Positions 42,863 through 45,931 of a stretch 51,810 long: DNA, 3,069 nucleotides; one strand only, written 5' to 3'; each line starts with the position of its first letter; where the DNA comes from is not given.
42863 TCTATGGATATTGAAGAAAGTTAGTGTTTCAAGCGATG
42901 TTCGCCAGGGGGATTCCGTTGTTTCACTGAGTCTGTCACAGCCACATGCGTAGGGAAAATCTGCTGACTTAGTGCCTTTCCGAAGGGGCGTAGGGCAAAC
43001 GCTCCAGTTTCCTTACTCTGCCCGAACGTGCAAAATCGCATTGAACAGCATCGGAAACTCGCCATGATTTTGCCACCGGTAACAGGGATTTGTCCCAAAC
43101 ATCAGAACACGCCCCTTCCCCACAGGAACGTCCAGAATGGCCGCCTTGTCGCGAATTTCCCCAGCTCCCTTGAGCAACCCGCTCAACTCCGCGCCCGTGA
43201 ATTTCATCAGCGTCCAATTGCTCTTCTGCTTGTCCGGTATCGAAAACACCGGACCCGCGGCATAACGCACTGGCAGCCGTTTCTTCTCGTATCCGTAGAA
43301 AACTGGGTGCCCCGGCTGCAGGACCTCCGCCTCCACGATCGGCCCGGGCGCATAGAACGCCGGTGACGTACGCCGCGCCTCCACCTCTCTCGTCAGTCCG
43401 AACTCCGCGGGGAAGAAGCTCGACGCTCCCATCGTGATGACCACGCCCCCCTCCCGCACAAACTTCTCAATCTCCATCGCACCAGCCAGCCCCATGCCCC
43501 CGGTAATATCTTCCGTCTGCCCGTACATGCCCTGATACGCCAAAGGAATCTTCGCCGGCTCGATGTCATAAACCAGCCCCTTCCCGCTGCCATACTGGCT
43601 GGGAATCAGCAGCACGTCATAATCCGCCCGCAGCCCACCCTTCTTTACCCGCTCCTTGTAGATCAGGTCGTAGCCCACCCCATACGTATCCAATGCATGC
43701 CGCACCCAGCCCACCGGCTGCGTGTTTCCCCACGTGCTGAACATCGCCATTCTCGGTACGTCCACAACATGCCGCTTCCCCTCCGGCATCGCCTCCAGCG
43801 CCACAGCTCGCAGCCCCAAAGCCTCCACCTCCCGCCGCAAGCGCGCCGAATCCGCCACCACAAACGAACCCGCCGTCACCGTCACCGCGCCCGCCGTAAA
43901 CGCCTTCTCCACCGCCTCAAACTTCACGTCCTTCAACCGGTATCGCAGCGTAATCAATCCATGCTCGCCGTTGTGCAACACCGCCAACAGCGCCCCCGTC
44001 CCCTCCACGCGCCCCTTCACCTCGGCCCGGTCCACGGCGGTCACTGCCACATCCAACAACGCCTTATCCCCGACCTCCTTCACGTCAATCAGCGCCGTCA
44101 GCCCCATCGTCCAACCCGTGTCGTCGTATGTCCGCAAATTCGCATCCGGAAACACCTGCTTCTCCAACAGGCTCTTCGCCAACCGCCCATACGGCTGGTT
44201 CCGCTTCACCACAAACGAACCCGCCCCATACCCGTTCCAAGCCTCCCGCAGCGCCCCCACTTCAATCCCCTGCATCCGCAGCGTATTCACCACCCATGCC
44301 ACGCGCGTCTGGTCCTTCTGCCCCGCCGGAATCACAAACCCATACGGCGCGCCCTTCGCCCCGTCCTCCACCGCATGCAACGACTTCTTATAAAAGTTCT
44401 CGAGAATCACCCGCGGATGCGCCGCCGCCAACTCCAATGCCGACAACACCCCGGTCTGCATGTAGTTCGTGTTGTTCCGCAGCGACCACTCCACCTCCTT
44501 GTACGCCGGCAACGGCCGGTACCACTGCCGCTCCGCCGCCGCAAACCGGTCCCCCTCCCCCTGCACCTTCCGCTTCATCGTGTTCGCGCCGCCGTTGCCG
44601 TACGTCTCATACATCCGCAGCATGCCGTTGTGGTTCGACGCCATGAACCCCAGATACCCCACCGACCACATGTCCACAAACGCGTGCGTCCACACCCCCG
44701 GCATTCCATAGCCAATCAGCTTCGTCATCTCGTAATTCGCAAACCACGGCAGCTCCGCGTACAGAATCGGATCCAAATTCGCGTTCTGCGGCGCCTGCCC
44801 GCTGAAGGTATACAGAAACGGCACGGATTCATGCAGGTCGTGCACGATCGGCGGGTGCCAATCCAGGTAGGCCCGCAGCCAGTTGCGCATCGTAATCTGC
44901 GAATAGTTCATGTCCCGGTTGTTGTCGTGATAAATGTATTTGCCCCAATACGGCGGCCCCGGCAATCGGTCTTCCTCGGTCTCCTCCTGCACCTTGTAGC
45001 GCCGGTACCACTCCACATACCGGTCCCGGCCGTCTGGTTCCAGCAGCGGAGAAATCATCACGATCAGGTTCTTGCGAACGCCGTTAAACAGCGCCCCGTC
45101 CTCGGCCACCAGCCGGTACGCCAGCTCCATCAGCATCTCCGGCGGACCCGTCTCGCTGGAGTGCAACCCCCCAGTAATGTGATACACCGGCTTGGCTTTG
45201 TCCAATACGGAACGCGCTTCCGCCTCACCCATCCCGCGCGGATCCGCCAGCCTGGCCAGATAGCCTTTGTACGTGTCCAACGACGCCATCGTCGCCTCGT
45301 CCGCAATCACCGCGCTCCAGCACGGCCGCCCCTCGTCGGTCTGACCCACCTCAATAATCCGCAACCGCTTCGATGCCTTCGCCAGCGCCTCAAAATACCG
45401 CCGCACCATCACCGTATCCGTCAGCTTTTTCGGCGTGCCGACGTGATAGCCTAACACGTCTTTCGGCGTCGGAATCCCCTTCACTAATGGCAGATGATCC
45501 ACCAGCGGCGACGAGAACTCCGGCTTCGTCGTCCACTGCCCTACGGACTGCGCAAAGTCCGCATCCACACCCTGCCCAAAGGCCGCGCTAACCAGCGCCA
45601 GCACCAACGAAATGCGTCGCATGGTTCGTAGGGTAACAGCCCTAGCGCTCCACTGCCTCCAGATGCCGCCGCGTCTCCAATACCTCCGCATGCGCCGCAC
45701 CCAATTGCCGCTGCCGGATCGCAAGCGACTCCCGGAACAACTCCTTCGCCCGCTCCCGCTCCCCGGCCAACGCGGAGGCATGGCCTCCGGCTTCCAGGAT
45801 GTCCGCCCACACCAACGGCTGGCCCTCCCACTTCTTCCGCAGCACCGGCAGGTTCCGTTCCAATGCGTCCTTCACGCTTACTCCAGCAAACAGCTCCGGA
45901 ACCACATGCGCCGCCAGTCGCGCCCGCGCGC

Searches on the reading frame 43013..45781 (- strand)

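Call 31: search_protein_families(library=pfam, proteins=[window:43013-45781:-], max_evalue=0.0001)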
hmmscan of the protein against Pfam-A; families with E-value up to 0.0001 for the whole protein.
window:43013-45781:- (922 aa): 1 family
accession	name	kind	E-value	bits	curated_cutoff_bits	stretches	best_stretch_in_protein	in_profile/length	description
PF00246.29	Peptidase_M14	-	1.6e-11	44.8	21.6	1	128-333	3-158/286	Zinc carboxypeptidase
